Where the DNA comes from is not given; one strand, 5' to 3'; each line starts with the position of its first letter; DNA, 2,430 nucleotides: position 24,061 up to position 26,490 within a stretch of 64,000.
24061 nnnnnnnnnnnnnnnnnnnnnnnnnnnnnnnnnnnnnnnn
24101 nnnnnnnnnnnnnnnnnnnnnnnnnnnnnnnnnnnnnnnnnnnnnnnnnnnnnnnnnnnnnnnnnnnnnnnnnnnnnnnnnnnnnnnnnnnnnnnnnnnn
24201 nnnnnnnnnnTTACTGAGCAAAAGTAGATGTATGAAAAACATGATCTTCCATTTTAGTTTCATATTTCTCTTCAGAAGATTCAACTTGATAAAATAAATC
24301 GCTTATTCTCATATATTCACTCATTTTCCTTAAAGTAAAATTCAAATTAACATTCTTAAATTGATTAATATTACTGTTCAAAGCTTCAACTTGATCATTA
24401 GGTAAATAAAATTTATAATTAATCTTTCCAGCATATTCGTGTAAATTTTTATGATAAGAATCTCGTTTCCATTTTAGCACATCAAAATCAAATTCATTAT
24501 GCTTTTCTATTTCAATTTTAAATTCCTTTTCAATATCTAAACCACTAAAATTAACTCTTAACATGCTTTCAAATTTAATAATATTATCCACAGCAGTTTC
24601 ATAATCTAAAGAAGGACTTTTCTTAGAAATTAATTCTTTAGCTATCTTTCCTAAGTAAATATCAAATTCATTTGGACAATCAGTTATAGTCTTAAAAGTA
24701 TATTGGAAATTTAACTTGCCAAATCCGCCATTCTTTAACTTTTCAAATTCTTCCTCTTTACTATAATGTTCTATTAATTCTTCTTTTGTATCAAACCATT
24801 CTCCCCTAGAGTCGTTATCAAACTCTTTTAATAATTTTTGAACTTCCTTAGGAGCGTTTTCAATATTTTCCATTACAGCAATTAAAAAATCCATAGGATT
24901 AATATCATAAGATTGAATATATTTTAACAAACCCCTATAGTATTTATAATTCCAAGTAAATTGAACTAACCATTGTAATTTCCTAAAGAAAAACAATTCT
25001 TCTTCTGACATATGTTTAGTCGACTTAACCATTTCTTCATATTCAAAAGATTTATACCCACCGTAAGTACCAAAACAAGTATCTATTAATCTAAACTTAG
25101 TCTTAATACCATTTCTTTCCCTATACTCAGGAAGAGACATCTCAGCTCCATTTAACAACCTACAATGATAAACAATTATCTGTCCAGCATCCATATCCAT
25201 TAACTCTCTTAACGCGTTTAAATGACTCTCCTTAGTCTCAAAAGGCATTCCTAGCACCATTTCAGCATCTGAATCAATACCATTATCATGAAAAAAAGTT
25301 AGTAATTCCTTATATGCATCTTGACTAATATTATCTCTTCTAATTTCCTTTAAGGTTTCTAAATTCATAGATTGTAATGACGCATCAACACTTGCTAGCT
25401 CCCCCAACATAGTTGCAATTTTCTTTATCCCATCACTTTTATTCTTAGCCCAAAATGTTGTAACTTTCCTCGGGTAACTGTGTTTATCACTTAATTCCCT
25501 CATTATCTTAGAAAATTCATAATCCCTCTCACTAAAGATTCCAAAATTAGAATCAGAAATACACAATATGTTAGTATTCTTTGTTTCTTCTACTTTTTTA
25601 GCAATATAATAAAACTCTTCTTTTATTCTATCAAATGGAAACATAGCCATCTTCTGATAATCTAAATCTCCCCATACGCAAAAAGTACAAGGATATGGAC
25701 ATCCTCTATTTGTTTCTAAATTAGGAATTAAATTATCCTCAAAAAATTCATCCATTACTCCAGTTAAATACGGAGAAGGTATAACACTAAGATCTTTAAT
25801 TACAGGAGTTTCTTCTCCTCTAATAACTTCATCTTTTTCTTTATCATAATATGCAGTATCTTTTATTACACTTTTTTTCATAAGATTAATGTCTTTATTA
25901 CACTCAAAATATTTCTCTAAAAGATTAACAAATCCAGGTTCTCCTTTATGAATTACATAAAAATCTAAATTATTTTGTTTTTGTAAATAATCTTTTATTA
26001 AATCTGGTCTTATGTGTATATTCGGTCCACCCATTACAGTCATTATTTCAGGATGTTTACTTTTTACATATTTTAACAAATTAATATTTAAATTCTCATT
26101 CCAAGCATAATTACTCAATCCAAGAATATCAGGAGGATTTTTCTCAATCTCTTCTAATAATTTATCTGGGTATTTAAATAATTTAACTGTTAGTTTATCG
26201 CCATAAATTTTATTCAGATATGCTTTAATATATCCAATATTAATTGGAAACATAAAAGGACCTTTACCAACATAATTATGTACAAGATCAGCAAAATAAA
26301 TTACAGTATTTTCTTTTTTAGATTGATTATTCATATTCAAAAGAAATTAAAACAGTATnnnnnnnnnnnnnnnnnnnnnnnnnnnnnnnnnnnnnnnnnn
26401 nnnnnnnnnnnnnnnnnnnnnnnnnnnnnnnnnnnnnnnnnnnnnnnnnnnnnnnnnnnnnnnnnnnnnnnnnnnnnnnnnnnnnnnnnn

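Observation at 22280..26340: Cluster of HxlR-type regulator, SPASM-domain radical SAM and a 709-aa class B radical SAM with long C-terminal extension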

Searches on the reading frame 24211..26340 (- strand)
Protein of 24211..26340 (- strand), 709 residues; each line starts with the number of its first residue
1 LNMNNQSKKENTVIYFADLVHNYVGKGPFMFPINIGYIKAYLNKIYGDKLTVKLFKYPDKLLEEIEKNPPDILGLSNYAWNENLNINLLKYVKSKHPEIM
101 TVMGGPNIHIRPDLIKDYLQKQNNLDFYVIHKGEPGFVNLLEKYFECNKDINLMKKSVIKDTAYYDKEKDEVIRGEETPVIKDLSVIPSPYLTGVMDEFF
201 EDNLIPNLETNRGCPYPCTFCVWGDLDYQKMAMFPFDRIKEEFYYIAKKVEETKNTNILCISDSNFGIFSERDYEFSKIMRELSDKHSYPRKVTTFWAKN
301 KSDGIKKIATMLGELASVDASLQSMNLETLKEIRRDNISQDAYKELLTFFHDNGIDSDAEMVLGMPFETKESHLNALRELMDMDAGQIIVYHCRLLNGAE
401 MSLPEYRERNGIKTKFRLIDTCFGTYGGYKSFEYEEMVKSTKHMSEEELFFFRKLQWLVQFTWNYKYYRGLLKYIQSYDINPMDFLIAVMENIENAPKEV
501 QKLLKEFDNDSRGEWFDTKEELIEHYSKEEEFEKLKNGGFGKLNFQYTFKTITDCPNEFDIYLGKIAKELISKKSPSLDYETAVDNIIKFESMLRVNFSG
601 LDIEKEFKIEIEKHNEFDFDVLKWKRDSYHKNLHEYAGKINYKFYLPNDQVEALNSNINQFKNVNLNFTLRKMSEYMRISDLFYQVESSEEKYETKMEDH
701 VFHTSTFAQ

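Call 3: search_protein_families(library=pfam, proteins=[window:24211-26340:-], max_evalue=0.01)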
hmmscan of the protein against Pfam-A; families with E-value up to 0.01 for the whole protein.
window:24211-26340:- (709 aa): 2 families
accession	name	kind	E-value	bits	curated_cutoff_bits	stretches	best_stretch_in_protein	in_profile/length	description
PF02310.24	B12-binding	-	1.2e-08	35.2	32.1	1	30-140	12-120/121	B12 binding domain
PF04055.27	Radical_SAM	-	1.1e-07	32.6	29.5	1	210-378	3-164/166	Radical SAM superfamily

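Call 4: search_protein_families(library=ncbifam, proteins=[window:24211-26340:-], max_evalue=0.01)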
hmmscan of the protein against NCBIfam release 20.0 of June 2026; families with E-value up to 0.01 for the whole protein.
window:24211-26340:- (709 aa): 20 families
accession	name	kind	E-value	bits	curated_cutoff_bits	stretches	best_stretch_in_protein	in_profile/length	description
NF033712.0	B12_rSAM_KedN5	subfamily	2.1e-57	194.8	700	1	32-414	17-398/624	KedN5 family methylcobalamin-dependent radical SAM C-methyltransferase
TIGR04072.2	rSAM_ladder_B12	equivalog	1.7e-14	53.4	360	1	87-439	88-405/443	lipid biosynthesis B12-binding/radical SAM protein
TIGR02026.1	BchE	equivalog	1.7e-12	47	481.35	1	59-390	53-372/497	magnesium-protoporphyrin IX monomethyl ester anaerobic oxidative cyclase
TIGR04479.1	bcpD_PhpK_rSAM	subfamily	2.7e-12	45.8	600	1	34-376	74-402/504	PhpK family radical SAM P-methyltransferase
TIGR03471.1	HpnJ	equivalog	6.4e-11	41.8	577.6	1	84-398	83-380/472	hopanoid biosynthesis associated radical SAM protein HpnJ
TIGR04013.1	B12_SAM_MJ_1487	hypoth_equivalog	3.3e-10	39.4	251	1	58-381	31-331/382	TIGR04013 family B12-binding domain/radical SAM domain-containing protein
NF038361.1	rSAM_Sden_1168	equivalog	4.4e-10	38.7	575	1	63-401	134-469/560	Sden_1168 family B12-binding radical SAM P-methyltransferase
TIGR03975.1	rSAM_ocin_1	subfamily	3.9e-09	35.6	281.85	1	56-250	115-309/606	RiPP maturation radical SAM C-methyltransferase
TIGR01212.1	TIGR01212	equivalog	1e-07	31.4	180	1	317-402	140-224/302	tRNA modification radical SAM protein MnmL/YtqA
NF050148.1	rSAM_ApyD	equivalog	4e-07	28.8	750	1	63-222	68-216/645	RiPP biosynthesis radical SAM protein ApyD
TIGR04367.1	HpnR_B12_rSAM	equivalog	1.5e-06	27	650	1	60-242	51-223/490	hopanoid C-3 methylase HpnR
TIGR00089.1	TIGR00089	subfamily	3.5e-06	26.1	251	1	202-389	137-324/429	MiaB/RimO family radical SAM methylthiotransferase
TIGR01125.1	TIGR01125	equivalog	3.4e-05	23.1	356.95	1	208-379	140-311/432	30S ribosomal protein S12 methylthiotransferase RimO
TIGR04428.1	B12_rSAM_trp_MT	equivalog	8.2e-05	21.2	500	1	205-386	216-401/558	tryptophan 2-C-methyltransferase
NF045585.1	rSAM_slr0320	equivalog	0.00024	19.8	775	1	81-244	121-274/511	photosystem II high light acclimation radical SAM protein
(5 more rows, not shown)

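Call 9: search_solved_structures(query=window:24211-26340:-, max_evalue=0.01, show_alignments=1)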
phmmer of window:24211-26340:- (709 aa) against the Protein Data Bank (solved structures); distinct sequences matched with E-value up to 0.01: 2.
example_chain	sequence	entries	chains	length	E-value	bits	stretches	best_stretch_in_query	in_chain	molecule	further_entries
7kdx_A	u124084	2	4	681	4.1e-40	141.1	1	69-475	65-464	Methyltransferase TokK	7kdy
9n1b_A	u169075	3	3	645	6.6e-39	137.1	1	65-404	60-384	Radical SAM protein | Radical SAM enzyme CysS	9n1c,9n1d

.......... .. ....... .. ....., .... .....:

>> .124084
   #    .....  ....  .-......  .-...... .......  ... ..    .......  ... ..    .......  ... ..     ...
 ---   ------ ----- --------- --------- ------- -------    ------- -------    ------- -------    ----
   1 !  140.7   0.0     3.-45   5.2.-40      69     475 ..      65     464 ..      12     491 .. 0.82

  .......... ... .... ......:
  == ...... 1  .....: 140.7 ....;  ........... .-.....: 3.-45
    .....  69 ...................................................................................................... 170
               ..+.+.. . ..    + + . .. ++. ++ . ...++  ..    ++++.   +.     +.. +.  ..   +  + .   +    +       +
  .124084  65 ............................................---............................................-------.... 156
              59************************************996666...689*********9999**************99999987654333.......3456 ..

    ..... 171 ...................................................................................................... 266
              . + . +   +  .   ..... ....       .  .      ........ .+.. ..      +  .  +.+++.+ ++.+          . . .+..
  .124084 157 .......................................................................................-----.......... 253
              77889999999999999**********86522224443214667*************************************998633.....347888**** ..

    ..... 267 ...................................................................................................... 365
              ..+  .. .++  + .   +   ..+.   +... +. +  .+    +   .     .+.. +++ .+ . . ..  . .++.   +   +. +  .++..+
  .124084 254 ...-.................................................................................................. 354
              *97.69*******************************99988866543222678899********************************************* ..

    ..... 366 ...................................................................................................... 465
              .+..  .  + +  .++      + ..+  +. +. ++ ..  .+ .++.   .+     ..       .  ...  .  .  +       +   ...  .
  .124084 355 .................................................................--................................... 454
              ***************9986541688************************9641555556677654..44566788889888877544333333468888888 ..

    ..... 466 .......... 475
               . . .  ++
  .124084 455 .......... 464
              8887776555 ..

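Call 11: find_homologous_proteins(query=window:24211-26340:-, max_evalue=0.001)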
Query window:24211-26340:- (709 aa): 669 proteins with E <= 0.001 among 8000 candidates; the best 120 are listed.
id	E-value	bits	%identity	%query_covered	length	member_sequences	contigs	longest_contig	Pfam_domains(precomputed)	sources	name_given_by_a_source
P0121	0.0e+0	1622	100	100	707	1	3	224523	PF04055.28,PF02310.25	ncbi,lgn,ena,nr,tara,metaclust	ncbi:hypothetical protein CL617_03590 [archaeon]|nr:hypothetical protein [archaeon]|tara:strand:+ st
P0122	0.0e+0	1245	76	99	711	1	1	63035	PF04055.28,PF02310.25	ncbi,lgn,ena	-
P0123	0.0e+0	1222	75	99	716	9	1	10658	PF04055.28,PF02310.25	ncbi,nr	ncbi:cobalamin-dependent protein [Candidatus Woesearchaeota archaeon]|nr:cobalamin-dependent protein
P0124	2.2e-276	937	57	100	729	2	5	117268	PF04055.28,PF02310.25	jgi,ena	-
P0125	3.0e-268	910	57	98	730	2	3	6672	PF04055.28,PF02310.25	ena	-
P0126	4.7e-266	903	55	99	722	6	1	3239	PF04055.28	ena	-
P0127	4.9e-262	890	56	100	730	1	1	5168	PF04055.28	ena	-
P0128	3.1e-261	887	56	98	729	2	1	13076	PF04055.28,PF02310.25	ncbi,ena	-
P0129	4.7e-261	886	58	98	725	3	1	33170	PF04055.28,PF02310.25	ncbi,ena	-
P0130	7.7e-258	876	55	99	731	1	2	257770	PF04055.28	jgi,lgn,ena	jgi:radical SAM superfamily enzyme YgiQ (UPF0313 family)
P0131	1.2e-257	875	54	98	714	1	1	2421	PF04055.28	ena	-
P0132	2.1e-255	868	55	98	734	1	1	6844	PF04055.28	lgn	-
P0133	1.2e-238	812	53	97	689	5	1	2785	PF04055.28,PF02310.25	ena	-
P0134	1.8e-232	792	52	97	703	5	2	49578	PF04055.28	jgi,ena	-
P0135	1.9e-230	785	51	97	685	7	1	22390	PF04055.28,PF02310.25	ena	-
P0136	1.2e-211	723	50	92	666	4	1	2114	PF04055.28,PF02310.25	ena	-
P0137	4.0e-197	675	46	96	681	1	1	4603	PF04055.28,PF02310.25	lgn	-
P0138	4.7e-190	652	44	95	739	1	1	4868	PF04055.28,PF02310.25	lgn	-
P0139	5.1e-188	645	42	95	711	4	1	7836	PF04055.28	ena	-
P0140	2.3e-186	639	43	97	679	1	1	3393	PF04055.28,PF02310.25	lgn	-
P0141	7.0e-184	631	43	97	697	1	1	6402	PF04055.28,PF02310.25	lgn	-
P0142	1.0e-183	631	44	95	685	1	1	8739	PF04055.28,PF02310.25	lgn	-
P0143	3.1e-183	629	42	96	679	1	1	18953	PF04055.28,PF02310.25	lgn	-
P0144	2.5e-181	623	44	96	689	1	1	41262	PF04055.28,PF02310.25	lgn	-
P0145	7.4e-180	618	41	96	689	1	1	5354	PF04055.28,PF02310.25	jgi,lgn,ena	-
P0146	1.6e-179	617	44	96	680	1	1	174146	PF04055.28,PF02310.25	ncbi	ncbi:MAG: radical SAM protein [Candidatus Omnitrophota bacterium]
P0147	3.7e-178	612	41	95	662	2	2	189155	PF04055.28,PF02310.25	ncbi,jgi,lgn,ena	-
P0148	5.6e-177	608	42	96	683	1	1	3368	PF04055.28,PF02310.25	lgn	-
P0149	1.4e-176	607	41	95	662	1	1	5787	PF04055.28,PF02310.25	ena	-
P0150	6.1e-176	605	43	95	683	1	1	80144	PF04055.28,PF02310.25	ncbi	-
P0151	3.0e-175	603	41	95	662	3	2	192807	PF04055.28,PF02310.25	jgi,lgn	-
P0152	1.4e-172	594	42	95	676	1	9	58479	PF04055.28,PF02310.25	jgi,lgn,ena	jgi:radical SAM superfamily enzyme YgiQ (UPF0313 family)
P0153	2.1e-172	593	41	95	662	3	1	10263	PF04055.28,PF02310.25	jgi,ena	-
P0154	6.9e-172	592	41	96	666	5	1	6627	PF04055.28,PF02310.25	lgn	-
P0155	1.5e-171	590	41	96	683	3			PF04055.28,PF02310.25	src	-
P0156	7.6e-171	588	42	96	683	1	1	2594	PF04055.28,PF02310.25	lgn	-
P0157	8.0e-171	588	41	95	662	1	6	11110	PF04055.28,PF02310.25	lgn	-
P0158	9.5e-171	588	41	95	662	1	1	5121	PF04055.28,PF02310.25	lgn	-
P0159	1.8e-170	587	41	96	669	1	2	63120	PF04055.28,PF02310.25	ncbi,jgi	-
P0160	4.2e-170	586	41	96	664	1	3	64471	PF04055.28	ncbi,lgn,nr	ncbi:MAG: radical SAM protein [Proteobacteria bacterium]|nr:radical SAM protein [Pseudomonadota bact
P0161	2.5e-169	583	40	96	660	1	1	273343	PF04055.28,PF02310.25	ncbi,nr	ncbi:MAG: radical SAM protein [Nitrospirae bacterium]|nr:MAG: radical SAM protein [Nitrospirota bact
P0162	3.2e-169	583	41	96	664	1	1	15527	PF04055.28,PF02310.25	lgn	-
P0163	1.4e-168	581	41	96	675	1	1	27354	PF04055.28,PF02310.25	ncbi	-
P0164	3.2e-168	579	43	95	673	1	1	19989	PF04055.28,PF02310.25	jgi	-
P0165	1.8e-167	577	43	95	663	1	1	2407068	PF04055.28,PF02310.25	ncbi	ncbi:hypothetical protein JCM15519_17810 [Fundidesulfovibrio butyratiphilus]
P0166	4.9e-167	576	42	95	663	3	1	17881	PF04055.28,PF02310.25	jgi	jgi:radical SAM superfamily enzyme YgiQ (UPF0313 family)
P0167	8.3e-167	575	43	95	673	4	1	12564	PF04055.28,PF02310.25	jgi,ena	-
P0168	1.5e-166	574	42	95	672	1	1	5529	PF04055.28,PF02310.25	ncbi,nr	ncbi:MAG: radical SAM protein [bacterium]|nr:radical SAM protein [bacterium]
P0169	2.4e-166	573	42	97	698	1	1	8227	PF04055.28,PF02310.25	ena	-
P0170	3.1e-166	573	41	96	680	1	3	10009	PF04055.28,PF02310.25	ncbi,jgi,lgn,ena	-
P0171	4.5e-166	572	41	96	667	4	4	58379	PF04055.28,PF02310.25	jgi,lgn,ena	jgi:radical SAM superfamily enzyme YgiQ (UPF0313 family)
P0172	1.2e-165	571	41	95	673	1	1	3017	PF04055.28,PF02310.25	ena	-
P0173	3.5e-165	569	42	96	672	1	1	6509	PF04055.28,PF02310.25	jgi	jgi:hypothetical protein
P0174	1.8e-164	567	41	96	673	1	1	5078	PF04055.28,PF02310.25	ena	-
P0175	2.0e-164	567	42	95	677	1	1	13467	PF04055.28,PF02310.25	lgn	-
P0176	5.0e-164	566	41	95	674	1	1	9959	PF04055.28,PF02310.25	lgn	-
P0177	2.6e-162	560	41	95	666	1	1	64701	PF04055.28,PF02310.25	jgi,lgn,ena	-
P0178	5.7e-162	559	41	93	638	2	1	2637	PF04055.28,PF02310.25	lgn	-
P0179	1.5e-161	557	38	96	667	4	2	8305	PF04055.28,PF02310.25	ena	-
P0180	2.6e-161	557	40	96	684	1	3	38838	PF04055.28,PF02310.25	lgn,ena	-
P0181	3.7e-161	556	42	95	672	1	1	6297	PF04055.28,PF02310.25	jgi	-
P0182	5.1e-160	552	42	95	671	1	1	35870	PF04055.28,PF02310.25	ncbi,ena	-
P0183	2.9e-159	550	40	95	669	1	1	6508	PF04055.28,PF02310.25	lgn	-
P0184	7.2e-157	542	38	96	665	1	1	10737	PF04055.28,PF02310.25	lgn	-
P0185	1.3e-155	538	40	96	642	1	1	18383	PF04055.28,PF02310.25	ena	-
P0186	1.3e-155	538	40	96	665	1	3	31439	PF04055.28,PF02310.25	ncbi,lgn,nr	ncbi:radical SAM protein [Candidatus Woesearchaeota archaeon]|nr:radical SAM protein [Candidatus Woe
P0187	4.7e-155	536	40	95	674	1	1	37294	PF04055.28,PF02310.25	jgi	-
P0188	5.7e-152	526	40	95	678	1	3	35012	PF04055.28,PF02310.25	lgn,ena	-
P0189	2.3e-151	524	38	95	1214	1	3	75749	PF03102.21,PF04055.28,PF02348.26,PF02310.25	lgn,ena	-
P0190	1.7e-150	521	38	95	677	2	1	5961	PF04055.28,PF02310.25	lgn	-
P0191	2.5e-150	520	40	96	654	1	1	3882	PF04055.28,PF02310.25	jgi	-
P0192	4.8e-147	509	40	96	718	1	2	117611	PF04055.28,PF02310.25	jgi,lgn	-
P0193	7.7e-140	486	37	95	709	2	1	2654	PF04055.28,PF02310.25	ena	-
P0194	1.6e-139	485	37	96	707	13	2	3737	PF04055.28,PF02310.25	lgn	-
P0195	1.0e-136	475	36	95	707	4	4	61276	PF04055.28,PF02310.25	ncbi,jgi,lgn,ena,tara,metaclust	tara:strand:- start:3284 stop:5407 length:2124 start_codon:yes stop_codon:yes gene_type:complete|met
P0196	5.5e-136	473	45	69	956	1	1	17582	PF04321.24,PF16363.12,PF02719.22,PF04055.28,PF05368.20,PF01073.26,PF07993.19,PF13460.13,PF00571.34,PF01370.28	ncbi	ncbi:MAG: NAD-dependent epimerase/dehydratase family protein [Nanoarchaeota archaeon]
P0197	1.5e-134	468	35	98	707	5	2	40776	PF04055.28,PF02310.25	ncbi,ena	-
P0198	3.9e-124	434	33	95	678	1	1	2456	PF04055.28,PF02310.25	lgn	-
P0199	5.2e-114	400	39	78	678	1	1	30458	PF04055.28,PF02310.25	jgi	jgi:radical SAM superfamily enzyme YgiQ (UPF0313 family)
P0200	1.2e-112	396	37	78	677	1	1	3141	PF04055.28,PF02310.25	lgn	-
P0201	3.0e-112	394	38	78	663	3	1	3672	PF04055.28,PF02310.25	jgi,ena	jgi:putative methyltransferase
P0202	4.4e-112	394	37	83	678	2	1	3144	PF04055.28,PF02310.25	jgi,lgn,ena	-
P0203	5.8e-112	394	39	78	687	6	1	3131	PF04055.28,PF02310.25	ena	-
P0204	1.1e-111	393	37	78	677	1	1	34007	PF04055.28,PF02310.25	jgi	jgi:radical SAM superfamily enzyme YgiQ (UPF0313 family)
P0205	2.2e-111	392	33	92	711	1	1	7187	PF04055.28,PF02310.25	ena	-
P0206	5.1e-111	390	37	80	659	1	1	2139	PF04055.28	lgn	-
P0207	8.3e-111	390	33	90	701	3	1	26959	PF04055.28,PF02310.25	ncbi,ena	-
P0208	2.6e-110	388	34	92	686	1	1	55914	PF04055.28,PF02310.25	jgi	jgi:radical SAM superfamily enzyme YgiQ (UPF0313 family)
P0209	3.6e-109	384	32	91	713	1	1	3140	PF04055.28,PF02310.25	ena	-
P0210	5.6e-109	384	33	96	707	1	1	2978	PF04055.28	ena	-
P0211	1.7e-108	382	37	79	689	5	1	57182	PF04055.28,PF02310.25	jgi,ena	-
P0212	8.4e-108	380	37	77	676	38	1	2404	PF04055.28,PF02310.25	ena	-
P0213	1.1e-107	379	31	93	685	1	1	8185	PF04055.28,PF02310.25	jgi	jgi:radical SAM superfamily enzyme YgiQ (UPF0313 family)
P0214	1.2e-107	379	36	77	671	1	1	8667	PF04055.28,PF02310.25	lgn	-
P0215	3.2e-107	378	36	80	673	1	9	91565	PF04055.28,PF02310.25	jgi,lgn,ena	jgi:radical SAM superfamily enzyme YgiQ (UPF0313 family)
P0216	1.1e-106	376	35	90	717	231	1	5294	PF04055.28,PF02310.25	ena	-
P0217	1.8e-106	375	35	78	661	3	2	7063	PF04055.28,PF02310.25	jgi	jgi:hypothetical protein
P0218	4.9e-106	374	32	96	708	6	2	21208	PF04055.28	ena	-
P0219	6.6e-106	374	35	76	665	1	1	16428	PF04055.28,PF02310.25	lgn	-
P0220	1.7e-105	372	37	79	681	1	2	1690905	PF04055.28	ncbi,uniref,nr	ncbi:B12-binding domain-containing radical SAM protein [Candidatus Nitrosopumilus sediminis]|uniref:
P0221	2.0e-105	372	37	74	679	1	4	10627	PF04055.28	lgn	-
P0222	2.3e-105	372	32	95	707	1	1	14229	PF04055.28,PF02310.25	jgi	jgi:radical SAM superfamily enzyme YgiQ (UPF0313 family)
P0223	3.3e-105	371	34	90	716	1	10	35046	PF04055.28,PF02310.25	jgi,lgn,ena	jgi:radical SAM superfamily enzyme YgiQ (UPF0313 family)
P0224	3.8e-105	371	35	79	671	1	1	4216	PF04055.28,PF02310.25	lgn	-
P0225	3.9e-105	371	31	92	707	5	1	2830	PF04055.28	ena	-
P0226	5.5e-105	370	34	78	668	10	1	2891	PF04055.28,PF02310.25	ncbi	-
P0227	5.7e-105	370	36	77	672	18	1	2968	PF02310.25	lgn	-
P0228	1.1e-104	369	33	87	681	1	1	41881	PF04055.28,PF02310.25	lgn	-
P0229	1.6e-104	369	33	91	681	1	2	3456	PF04055.28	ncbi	-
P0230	1.6e-104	369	36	77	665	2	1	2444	PF04055.28,PF02310.25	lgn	-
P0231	1.8e-104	369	33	91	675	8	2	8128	PF04055.28,PF02310.25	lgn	-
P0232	2.1e-104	369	37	75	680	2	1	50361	PF04055.28,PF02310.25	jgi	jgi:radical SAM superfamily enzyme YgiQ (UPF0313 family)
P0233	2.2e-104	368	35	84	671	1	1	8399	PF04055.28,PF02310.25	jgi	jgi:radical SAM superfamily enzyme YgiQ (UPF0313 family)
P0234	2.4e-104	368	38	74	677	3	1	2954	PF04055.28,PF02310.25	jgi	jgi:radical SAM superfamily enzyme YgiQ (UPF0313 family)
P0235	3.1e-104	368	31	96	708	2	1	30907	PF04055.28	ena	-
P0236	3.4e-104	368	37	76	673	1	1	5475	PF04055.28,PF02310.25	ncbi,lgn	-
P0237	4.3e-104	368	37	82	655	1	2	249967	PF04055.28,PF02310.25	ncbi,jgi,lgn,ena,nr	ncbi:radical SAM protein [Patescibacteria group bacterium]|nr:radical SAM protein [Patescibacteria g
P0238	6.5e-104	367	37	82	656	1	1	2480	PF04055.28,PF02310.25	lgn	-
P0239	7.3e-104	367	33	95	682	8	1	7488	PF04055.28,PF02310.25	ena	-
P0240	1.1e-103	366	35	76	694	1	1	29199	PF04055.28,PF02310.25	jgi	jgi:radical SAM superfamily enzyme YgiQ (UPF0313 family)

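Call 31: find_encoding_contigs(protein=P0122, flank=10000, max_places=1)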
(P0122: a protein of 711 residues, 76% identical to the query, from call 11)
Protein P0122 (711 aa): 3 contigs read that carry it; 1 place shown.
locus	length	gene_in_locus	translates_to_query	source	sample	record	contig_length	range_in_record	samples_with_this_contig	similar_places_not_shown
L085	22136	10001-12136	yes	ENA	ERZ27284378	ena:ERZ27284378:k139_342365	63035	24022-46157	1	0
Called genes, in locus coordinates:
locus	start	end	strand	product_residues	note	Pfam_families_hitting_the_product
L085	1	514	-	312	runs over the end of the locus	PF00389:2-Hacid_dh, PF02826:2-Hacid_dh_C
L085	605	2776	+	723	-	PF01073:3Beta_HSD, PF01370:Epimerase, PF02719:Polysacc_synt_2, PF04321:RmlD_sub_bind, PF05368:NmrA, PF07993:NAD_binding_4, PF13460:NAD_binding_10, PF16363:GDP_Man_Dehyd, +6 more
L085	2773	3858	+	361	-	PF13439:Glyco_transf_4 (faint), PF00534:Glycos_transf_1, PF13692:Glyco_trans_1_4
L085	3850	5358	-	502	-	PF01943:Polysacc_synt, PF13440:Polysacc_synt_3, PF01554:MatE, PF03023:MurJ (weak)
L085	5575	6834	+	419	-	PF02310:B12-binding, PF04055:Radical_SAM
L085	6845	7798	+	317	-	PF00106:adh_short (weak), PF01073:3Beta_HSD, PF01370:Epimerase, PF02719:Polysacc_synt_2, PF04321:RmlD_sub_bind, PF07993:NAD_binding_4, PF13460:NAD_binding_10, PF16363:GDP_Man_Dehyd, +1 more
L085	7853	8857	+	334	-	PF04101:Glyco_tran_28_C (weak)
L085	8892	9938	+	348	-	PF03102:NeuB, PF08666:SAF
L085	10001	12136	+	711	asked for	PF02310:B12-binding, PF04055:Radical_SAM (weak)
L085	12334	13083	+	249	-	PF02348:CTP_transf_3, PF12804:NTP_transf_3 (weak)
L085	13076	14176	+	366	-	PF01408:GFO_IDH_MocA, PF22725:GFO_IDH_MocA_C3, PF02894:GFO_IDH_MocA_C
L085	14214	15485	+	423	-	PF00155:Aminotran_1_2 (faint), PF01041:DegT_DnrJ_EryC1, PF01212:Beta_elim_lyase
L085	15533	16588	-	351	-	PF01557:FAA_hydrolase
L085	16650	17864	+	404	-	-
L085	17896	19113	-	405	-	PF07883:Cupin_2 (faint)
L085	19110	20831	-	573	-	PF00483:NTP_transferase (weak), PF12804:NTP_transf_3, PF13714:PEP_mutase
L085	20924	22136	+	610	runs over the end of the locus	PF04464:Glyphos_transf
